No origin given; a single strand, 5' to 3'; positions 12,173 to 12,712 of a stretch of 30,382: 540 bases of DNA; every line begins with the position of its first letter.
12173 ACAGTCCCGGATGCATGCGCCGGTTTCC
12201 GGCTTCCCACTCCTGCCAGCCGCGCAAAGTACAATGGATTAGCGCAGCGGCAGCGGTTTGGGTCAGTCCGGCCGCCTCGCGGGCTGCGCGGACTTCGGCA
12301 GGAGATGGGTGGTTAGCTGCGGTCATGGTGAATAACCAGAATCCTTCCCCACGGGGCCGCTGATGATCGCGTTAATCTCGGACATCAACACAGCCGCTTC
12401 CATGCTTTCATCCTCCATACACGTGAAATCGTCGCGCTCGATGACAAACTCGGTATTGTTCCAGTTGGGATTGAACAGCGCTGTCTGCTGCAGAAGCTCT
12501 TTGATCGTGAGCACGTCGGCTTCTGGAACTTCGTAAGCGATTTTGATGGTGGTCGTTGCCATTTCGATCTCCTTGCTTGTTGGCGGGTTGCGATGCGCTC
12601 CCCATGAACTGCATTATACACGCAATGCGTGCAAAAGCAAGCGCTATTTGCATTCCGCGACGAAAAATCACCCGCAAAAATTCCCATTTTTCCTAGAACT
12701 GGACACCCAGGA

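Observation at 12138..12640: Reverse-oriented, lower-GC, self-promoted two-gene cassette (79-aa acidic protein plus 62-aa HTH): an acr-aca-like anti-defence candidate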

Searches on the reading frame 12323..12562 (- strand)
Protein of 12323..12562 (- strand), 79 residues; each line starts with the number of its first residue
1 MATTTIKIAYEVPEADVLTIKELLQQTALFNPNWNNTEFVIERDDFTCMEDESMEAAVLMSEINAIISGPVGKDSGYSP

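Call 3: search_protein_families(library=pfam, proteins=[window:12323-12562:-], max_evalue=1)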
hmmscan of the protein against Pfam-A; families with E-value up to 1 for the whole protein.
window:12323-12562:- (79 aa): 0 families

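Call 4: search_protein_families(library=phrogs, proteins=[window:12323-12562:-], max_evalue=1)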
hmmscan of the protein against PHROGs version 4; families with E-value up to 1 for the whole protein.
window:12323-12562:- (79 aa): 1 family
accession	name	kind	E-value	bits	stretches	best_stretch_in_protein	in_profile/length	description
phrog_5785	-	unknown function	0.047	14.2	1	20-48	34-64/80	-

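Call 7: search_protein_families(library=padloc, proteins=[window:12323-12562:-], max_evalue=1)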
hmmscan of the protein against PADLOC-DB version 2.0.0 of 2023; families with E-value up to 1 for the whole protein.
window:12323-12562:- (79 aa): 0 families

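Call 8: search_protein_families(library=ncbifam, proteins=[window:12323-12562:-], max_evalue=1)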
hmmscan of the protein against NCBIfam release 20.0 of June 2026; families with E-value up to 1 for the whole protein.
window:12323-12562:- (79 aa): 0 families

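Call 12: find_homologous_proteins(query=window:12326-12562:-)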
Query window:12326-12562:- (79 aa): 2 proteins with E <= 0.001 among 2 candidates.
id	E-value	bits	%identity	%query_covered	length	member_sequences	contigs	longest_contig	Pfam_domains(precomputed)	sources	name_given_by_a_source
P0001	1.8e-44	166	100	100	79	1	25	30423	-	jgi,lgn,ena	jgi:hypothetical protein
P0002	2.7e-10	58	47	81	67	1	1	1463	-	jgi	-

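Call 13: find_encoding_contigs(protein=P0001, flank=6000, max_places=8)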
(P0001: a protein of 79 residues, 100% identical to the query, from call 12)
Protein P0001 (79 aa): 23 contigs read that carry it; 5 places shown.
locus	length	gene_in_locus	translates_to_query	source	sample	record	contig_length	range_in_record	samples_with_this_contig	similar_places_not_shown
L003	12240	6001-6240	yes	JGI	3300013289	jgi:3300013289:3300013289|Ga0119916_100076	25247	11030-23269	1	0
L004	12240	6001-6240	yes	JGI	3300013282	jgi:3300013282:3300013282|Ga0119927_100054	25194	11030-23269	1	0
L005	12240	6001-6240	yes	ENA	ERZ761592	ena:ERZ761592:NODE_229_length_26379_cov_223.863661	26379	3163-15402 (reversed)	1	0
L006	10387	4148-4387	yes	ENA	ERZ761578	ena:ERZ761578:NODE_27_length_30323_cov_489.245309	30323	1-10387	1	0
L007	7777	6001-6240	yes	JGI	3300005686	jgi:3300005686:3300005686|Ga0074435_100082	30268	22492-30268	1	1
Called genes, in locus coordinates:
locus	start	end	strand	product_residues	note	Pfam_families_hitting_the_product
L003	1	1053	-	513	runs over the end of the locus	-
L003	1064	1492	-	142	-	-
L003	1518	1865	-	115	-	PF09956:Phage_cement_2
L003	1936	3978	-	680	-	PF00574:CLP_protease, PF10124:Mu-like_gpT (faint), PF25209:Phage_capsid_4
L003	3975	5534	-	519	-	PF05136:Phage_portal_2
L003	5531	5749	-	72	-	-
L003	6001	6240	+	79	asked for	-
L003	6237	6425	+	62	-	PF13560:HTH_31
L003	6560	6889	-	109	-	PF08765:Mor, PF02796:HTH_7 (weak)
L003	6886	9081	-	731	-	PF05876:GpA_ATPase, PF20454:GpA_nuclease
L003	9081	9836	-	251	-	-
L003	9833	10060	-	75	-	-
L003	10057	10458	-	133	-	-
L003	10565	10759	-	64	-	-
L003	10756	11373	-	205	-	-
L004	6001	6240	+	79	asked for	-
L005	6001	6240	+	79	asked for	-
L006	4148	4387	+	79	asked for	-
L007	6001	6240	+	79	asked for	-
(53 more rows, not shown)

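Call 14: find_encoding_contigs(protein=P0002, flank=3000)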
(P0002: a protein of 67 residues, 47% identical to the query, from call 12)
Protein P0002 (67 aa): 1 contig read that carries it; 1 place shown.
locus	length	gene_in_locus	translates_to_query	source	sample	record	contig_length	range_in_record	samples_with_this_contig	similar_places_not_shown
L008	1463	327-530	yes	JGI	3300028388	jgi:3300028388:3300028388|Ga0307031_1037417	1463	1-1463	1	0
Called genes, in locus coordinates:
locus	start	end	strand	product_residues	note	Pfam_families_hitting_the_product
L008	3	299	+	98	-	?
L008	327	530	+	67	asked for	-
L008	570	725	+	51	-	-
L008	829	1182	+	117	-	-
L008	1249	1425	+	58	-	-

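Call 18: search_protein_representatives(protein=window:12323-12562:-)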
Query: 79 residues. Proteins with E-value up to 0.001 (for the whole library): 55; up to 1e-10: 3; up to 1e-30: 1. The best 55 are listed.
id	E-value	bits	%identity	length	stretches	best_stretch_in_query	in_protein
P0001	5.8e-45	166.2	100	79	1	1-79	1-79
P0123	1.2e-11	60.6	54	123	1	4-68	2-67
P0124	7.9e-11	58.0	48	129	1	4-69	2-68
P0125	1.5e-10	57.1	41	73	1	4-71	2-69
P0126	3.3e-10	56.0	53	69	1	4-69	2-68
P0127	4.7e-10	55.6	47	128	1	4-67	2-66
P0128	1.2e-09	54.3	49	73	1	3-69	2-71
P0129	1.8e-09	53.7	44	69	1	6-67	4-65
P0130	3.2e-09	52.9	48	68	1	1-67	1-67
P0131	4.1e-09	52.6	47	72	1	4-62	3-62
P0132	6.0e-09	52.1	41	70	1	5-67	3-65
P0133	8.5e-09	51.6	45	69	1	4-69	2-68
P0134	1.2e-08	51.2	47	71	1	4-69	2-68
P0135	1.7e-08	50.6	50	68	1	4-69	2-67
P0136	8.6e-08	48.4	49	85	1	4-70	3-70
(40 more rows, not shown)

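Call 21: search_solved_structures(query=A1, max_evalue=10, show_alignments=3)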
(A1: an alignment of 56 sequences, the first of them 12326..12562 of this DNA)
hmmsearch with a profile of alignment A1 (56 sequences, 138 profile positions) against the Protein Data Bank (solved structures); distinct sequences matched with E-value up to 10: 1.
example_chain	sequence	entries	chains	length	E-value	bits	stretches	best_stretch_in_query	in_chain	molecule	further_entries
2im9_A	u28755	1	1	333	0.43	14.4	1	36-115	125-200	Hypothetical protein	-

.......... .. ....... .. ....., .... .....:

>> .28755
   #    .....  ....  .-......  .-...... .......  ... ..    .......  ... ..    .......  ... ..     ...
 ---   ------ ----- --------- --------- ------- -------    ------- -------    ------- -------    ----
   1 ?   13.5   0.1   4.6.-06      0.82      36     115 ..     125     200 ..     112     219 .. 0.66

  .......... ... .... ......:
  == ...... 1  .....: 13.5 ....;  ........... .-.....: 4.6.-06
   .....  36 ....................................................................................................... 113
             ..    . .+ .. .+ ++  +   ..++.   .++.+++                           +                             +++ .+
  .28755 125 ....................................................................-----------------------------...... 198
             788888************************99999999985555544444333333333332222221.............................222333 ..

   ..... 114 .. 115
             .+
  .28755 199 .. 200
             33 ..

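Call 22: search_protein_families(library=pfam, alignment_id=A1, max_evalue=0.1)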
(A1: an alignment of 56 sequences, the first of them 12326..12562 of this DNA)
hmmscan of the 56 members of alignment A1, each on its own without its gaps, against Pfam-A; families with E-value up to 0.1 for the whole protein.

A. member 1, window:12326-12562:- (79 aa): 0 families

B. families by the number of members that match (of 56 scanned): 16 families
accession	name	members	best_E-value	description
PF21082.3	MS_channel_3rd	6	0.0093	Mechanosensitive ion channel MscS, C-terminal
PF25550.1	DUF7928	2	0.018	Domain of unknown function (DUF7928)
PF03653.18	UPF0093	1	8.7e-13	Uncharacterised protein family (UPF0093)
PF12229.13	PG_binding_4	1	0.0014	Putative peptidoglycan binding domain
PF08790.17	zf-LYAR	1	0.025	LYAR-type C2HC zinc finger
PF13191.12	AAA_16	1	0.035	AAA ATPase domain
PF11261.13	IRF-2BP1_2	1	0.035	Interferon regulatory factor 2-binding protein zinc finger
PF25644.1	Seadorna_VP4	1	0.037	Seadornavirus membrane penetration protein VP4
PF04423.19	Rad50_zn_hook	1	0.052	Rad50 zinc hook motif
PF03701.19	UPF0181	1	0.053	Uncharacterised protein family (UPF0181)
PF09693.15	Phage_XkdX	1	0.057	Phage uncharacterised protein (Phage_XkdX)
PF02992.20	Transposase_21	1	0.062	Transposase family tnp2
PF13856.12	Gifsy-2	1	0.085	ATP-binding sugar transporter from pro-phage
PF15819.10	Fibin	1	0.085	Fin bud initiation factor homologue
PF15583.11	Imm68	1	0.093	Immunity protein 68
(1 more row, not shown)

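Call 26: find_related_loci(query=A2, collection=viral_contigs, flank=4000)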
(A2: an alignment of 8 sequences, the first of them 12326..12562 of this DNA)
Query A2 (79 aa) in viral_contigs; peptide patterns used: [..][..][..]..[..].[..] (x = any residue, [..] = any of these).
25 stretches matched a pattern; 1 encode a relative of the query (tblastn E <= 1e-3); 1 distinct loci.
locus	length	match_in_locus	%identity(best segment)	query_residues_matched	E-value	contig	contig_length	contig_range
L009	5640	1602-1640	85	38-50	2e-5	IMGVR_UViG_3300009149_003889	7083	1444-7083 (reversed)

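Call 27: find_related_loci(query=A2, collection=genome_contigs, flank=4000)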
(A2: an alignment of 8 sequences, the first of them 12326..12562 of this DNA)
Query A2 (79 aa) in genome_contigs; peptide patterns used: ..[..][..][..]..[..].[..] (x = any residue, [..] = any of these).
29 stretches matched a pattern; 4 encode a relative of the query (tblastn E <= 1e-3); 4 distinct loci.
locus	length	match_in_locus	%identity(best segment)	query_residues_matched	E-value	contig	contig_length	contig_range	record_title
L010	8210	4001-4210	57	1-69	4e-22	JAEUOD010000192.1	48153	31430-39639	MAG: Dechloromonas sp. isolate new MAG-190 k141_1980727, whole genome shotgun sequence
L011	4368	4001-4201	52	4-69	1e-18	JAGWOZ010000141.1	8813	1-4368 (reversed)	MAG: Betaproteobacteria bacterium isolate REEB268 contig-150_12554, whole genome shotgun sequence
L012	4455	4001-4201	45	4-69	3e-18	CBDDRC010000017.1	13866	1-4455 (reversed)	uncultured bacterium isolate s13_120 genome assembly, contig: s13_120.fak141_332538, whole genome shotgun sequence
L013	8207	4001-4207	39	4-69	1e-12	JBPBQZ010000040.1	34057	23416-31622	MAG: Janthinobacterium lividum isolate 3300036998_metabat.27 3300036998_metabat.27_Ga0393322_0000331, whole genome shotg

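Call 30: find_homologous_proteins(query=A1, max_evalue=0.001)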
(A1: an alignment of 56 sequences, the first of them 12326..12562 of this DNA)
Query A1 (56 sequences) (79 aa, profile of the alignment): 93 proteins with E <= 0.001 among 4067 candidates.
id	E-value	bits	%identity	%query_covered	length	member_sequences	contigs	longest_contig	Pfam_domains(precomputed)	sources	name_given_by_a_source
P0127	2.4e-44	169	46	81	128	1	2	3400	-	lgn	-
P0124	1.9e-40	157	47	87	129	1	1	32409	-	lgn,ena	-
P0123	5.2e-37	145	47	96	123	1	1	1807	-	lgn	-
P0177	1.1e-35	141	46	96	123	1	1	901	-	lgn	-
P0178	2.2e-34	137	57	87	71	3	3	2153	-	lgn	-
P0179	1.1e-33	135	52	84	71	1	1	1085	-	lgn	-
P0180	1.3e-33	134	58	84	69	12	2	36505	-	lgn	-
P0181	2.2e-32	130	49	84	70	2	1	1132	-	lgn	-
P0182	3.0e-32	130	52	84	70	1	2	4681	-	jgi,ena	jgi:hypothetical protein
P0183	3.0e-32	130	52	84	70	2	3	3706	-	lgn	-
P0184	4.0e-32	130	52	84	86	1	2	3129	-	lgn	-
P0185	5.1e-32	129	52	84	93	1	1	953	-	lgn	-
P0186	1.4e-31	128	49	81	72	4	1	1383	-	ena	-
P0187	2.3e-31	127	56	87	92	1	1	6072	-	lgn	-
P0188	5.0e-31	126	54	84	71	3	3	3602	-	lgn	-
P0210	1.1e-27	115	51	84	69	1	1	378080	-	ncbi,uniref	ncbi:hypothetical protein ACIQCX_09065 [Enterobacter cancerogenus]|uniref:hypothetical protein n=1 T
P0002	1.3e-26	112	47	81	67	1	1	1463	-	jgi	-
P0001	3.2e-26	110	100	100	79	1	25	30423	-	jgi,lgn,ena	jgi:hypothetical protein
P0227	1.0e-22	99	45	81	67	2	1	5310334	-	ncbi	ncbi:hypothetical protein ACS91J_04575 [Pectobacterium carotovorum]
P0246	1.7e-19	89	39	84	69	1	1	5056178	-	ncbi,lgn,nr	ncbi:hypothetical protein I6G37_09810 [Serratia rubidaea]|nr:hypothetical protein I6G37_09810 [Serra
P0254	6.0e-17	80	34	81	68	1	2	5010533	-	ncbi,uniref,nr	ncbi:hypothetical protein F6Q07_22020 [Pectobacterium parmentieri]|uniref:hypothetical protein n=1 T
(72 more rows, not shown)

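Call 33: find_encoding_contigs(protein=P0180, flank=4000, max_places=2)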
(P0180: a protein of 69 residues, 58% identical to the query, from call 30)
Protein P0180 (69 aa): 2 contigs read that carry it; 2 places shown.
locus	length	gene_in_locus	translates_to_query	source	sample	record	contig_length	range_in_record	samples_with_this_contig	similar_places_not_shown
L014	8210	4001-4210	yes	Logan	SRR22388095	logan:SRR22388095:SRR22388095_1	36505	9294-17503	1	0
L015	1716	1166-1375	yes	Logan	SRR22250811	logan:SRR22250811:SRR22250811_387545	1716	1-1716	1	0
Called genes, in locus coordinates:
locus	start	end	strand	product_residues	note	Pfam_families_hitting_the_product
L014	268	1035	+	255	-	PF04951:Peptidase_M55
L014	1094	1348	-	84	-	-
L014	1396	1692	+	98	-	-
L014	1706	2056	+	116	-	PF02796:HTH_7 (faint)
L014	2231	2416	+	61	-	-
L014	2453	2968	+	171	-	-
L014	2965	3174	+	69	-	-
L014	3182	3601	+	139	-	-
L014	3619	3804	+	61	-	-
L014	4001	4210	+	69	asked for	-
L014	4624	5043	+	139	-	-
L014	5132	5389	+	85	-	-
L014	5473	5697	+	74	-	-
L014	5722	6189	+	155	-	-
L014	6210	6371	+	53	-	-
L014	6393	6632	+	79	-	-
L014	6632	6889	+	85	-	-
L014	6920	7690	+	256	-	-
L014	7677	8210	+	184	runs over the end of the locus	-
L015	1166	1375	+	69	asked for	-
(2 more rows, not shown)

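Call 34: find_encoding_contigs(protein=P0227, flank=4000, max_places=2)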
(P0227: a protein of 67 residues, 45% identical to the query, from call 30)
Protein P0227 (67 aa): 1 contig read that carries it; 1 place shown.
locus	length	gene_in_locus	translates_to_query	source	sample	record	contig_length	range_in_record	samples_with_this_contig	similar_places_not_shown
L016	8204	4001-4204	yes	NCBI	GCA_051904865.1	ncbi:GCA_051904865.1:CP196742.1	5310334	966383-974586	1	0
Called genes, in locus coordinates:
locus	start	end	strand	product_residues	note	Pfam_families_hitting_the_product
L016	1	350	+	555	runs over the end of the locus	PF12571:Phage_tail_fib, PF07484:Collar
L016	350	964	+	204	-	PF28596:Caudo_TAP_N, PF02413:Caudo_TAP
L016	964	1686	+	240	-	-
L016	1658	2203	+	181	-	PF25759:HP1_ORF34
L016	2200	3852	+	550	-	-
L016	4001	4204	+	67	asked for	-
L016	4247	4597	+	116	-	PF08965:Aca2_YdiL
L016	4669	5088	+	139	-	-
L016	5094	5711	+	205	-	-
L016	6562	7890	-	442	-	PF00083:Sugar_tr, PF07690:MFS_1, PF00083:Sugar_tr, PF07690:MFS_1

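Call 35: find_encoding_contigs(protein=P0210, flank=4000, max_places=1)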
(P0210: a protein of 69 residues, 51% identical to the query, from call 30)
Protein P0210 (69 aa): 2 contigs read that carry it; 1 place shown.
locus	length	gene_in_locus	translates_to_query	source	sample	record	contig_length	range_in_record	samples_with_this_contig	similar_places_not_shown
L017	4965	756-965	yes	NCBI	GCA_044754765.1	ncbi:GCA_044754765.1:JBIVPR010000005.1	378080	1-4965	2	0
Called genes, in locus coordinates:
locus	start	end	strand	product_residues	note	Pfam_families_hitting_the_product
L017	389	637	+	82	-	-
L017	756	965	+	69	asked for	-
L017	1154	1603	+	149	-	PF05772:NinB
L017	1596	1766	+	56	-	PF05322:NinE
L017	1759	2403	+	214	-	PF05766:NinG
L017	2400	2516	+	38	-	-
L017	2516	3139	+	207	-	-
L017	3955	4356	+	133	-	PF16931:Phage_holin_8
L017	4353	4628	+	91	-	PF05449:Phage_holin_3_7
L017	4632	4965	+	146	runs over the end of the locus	PF00959:Phage_lysozyme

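Call 36: find_encoding_contigs(protein=P0246, flank=4000, max_places=1)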
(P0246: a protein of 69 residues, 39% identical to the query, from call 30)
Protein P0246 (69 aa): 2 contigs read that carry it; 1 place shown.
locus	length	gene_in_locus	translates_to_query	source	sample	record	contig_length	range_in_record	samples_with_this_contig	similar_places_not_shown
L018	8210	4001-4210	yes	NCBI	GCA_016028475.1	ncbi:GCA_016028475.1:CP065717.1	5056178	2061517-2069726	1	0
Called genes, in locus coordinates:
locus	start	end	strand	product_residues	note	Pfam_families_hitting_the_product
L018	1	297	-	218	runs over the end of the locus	PF05063:MT-A70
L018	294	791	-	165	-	PF11645:PDDEXK_5 (weak)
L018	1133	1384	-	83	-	-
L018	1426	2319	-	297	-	PF03837:RecT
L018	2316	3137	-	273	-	PF12684:DUF3799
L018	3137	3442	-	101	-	-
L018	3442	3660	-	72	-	-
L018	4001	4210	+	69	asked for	-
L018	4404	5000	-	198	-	PF01381:HTH_3 (weak)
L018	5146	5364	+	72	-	-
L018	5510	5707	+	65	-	-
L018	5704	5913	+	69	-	-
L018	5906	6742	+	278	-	-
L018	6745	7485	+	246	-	PF01695:IstB_IS21, PF00308:Bac_DnaA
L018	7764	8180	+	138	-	-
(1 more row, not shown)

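Call 37: find_encoding_contigs(protein=P0254, flank=4000, max_places=1)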
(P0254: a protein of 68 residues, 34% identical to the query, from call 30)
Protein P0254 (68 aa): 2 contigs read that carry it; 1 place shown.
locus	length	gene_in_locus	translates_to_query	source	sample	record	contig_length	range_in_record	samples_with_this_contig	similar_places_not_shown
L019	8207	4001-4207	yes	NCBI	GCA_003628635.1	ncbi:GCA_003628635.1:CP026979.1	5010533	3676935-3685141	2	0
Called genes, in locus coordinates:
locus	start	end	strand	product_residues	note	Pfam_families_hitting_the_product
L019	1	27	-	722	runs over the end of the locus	PF16510:P22_portal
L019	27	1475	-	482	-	PF03237:Terminase_6N, PF17289:Terminase_6C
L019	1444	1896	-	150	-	PF20901:Sf6_terminase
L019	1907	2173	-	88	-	PF10834:DUF2560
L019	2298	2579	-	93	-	PF11195:Tad2-like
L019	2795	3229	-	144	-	PF03245:Phage_lysis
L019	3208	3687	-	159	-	PF00959:Phage_lysozyme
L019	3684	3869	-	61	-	PF16080:Phage_holin_2_3, PF04971:Phage_holin_2_1 (weak)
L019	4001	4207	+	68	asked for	-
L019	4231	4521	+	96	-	-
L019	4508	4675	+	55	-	-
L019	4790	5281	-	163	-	PF06530:Phage_antitermQ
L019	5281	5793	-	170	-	PF13392:HNH_3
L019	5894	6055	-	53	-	-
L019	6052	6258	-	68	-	-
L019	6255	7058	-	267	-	PF01844:HNH (weak)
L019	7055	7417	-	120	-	PF05866:RusA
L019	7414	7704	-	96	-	PF07102:YbcO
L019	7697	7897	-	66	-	-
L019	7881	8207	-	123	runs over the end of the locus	PF17526:DUF5448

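Call 38: predict_structure(alignment_id=A3)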
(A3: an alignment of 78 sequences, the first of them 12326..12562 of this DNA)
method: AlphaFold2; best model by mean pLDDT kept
length: 79 residues; sequences in the alignment: 78
mean_pLDDT: 88.4   pTM: 0.77
mean pLDDT of the five models: 88.4, 88.3, 87.8, 87.1, 86.6
residues with pLDDT >= 90: 63; 70-90: 5; 50-70: 3; < 50: 8
segments of 3 or more residues with pLDDT < 50: 72-79
pLDDT, mean of each block of 10 residues (from residue 1): 92 97 96 93 96 94 90 45
secondary structure, 60 per line:
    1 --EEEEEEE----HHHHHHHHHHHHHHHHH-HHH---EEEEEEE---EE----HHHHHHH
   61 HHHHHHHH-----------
elements in order: E3-9 H14-30 E38-44 H54-68

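Call 39: search_protein_families(library=pfam, proteins=[L019:4231-4521:+, L019:4508-4675:+, L016:4247-4597:+, L016:4669-5088:+, L013:4218-4457:+, L008:564-725:+, L008:829-1182:+, L008:1249-1425:+, L017:389-637:+, L014:4624-5043:+], max_evalue=0.1)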
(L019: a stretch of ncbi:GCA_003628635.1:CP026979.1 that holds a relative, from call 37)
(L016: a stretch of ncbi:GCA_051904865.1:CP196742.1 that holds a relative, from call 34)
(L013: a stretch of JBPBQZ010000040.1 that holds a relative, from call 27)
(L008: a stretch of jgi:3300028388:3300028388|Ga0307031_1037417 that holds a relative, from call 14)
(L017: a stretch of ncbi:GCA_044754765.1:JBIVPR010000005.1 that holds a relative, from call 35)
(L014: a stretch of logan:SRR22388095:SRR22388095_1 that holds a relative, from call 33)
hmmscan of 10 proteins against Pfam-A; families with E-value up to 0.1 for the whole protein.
L019:4231-4521:+ (96 aa): 1 family
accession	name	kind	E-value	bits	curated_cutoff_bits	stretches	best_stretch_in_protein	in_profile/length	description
PF15161.11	Neuropep_like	-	0.096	12.8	27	0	61-86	13-38/61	Neuropeptide-like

L019:4508-4675:+ (55 aa): 4 families
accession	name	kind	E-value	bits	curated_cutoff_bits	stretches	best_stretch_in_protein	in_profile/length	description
PF15943.11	YdaS_toxin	-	0.0003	21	30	1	13-34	9-30/65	Bacterial toxin YdaS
PF09607.16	BrkDBD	-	0.0043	17.4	23.4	1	13-34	26-47/58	Brinker DNA-binding domain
PF13518.12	HTH_28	-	0.033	14.7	25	1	12-34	12-34/52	Helix-turn-helix domain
PF14549.12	P22_Cro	-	0.062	13.5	30.2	1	9-32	7-29/60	DNA-binding transcriptional regulator Cro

L016:4247-4597:+ (116 aa): 2 families
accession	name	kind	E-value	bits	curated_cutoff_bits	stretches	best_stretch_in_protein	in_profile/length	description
PF08965.17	Aca2_YdiL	-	6.6e-25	88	23.8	1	1-112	1-114/118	Aca2/YdiL-like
PF13560.12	HTH_31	-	0.0086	16.8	27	1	6-46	6-46/64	Helix-turn-helix domain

L016:4669-5088:+ (139 aa): 1 family
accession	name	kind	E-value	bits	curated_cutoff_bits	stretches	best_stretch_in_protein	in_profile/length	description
PF21609.2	Toxofilin-like_dom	-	0.047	14.2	27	1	62-91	50-79/84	Toxofilin-like domain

L013:4218-4457:+ (79 aa): 0 families

L008:564-725:+ (53 aa): 0 families

L008:829-1182:+ (117 aa): 0 families

L008:1249-1425:+ (58 aa): 1 family
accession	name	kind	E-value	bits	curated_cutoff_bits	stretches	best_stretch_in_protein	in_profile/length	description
PF16960.11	HpuA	-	0.023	14.5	29.7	1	13-49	42-78/251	Haemoglobin-haptoglobin utilisation, porphyrin transporter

L017:389-637:+ (82 aa): 1 family
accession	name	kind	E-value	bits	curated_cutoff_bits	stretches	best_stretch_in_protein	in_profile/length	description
PF05207.18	Zn_ribbon_CSL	-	0.04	14.1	29.2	0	8-68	20-50/55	CSL zinc finger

L014:4624-5043:+ (139 aa): 0 families
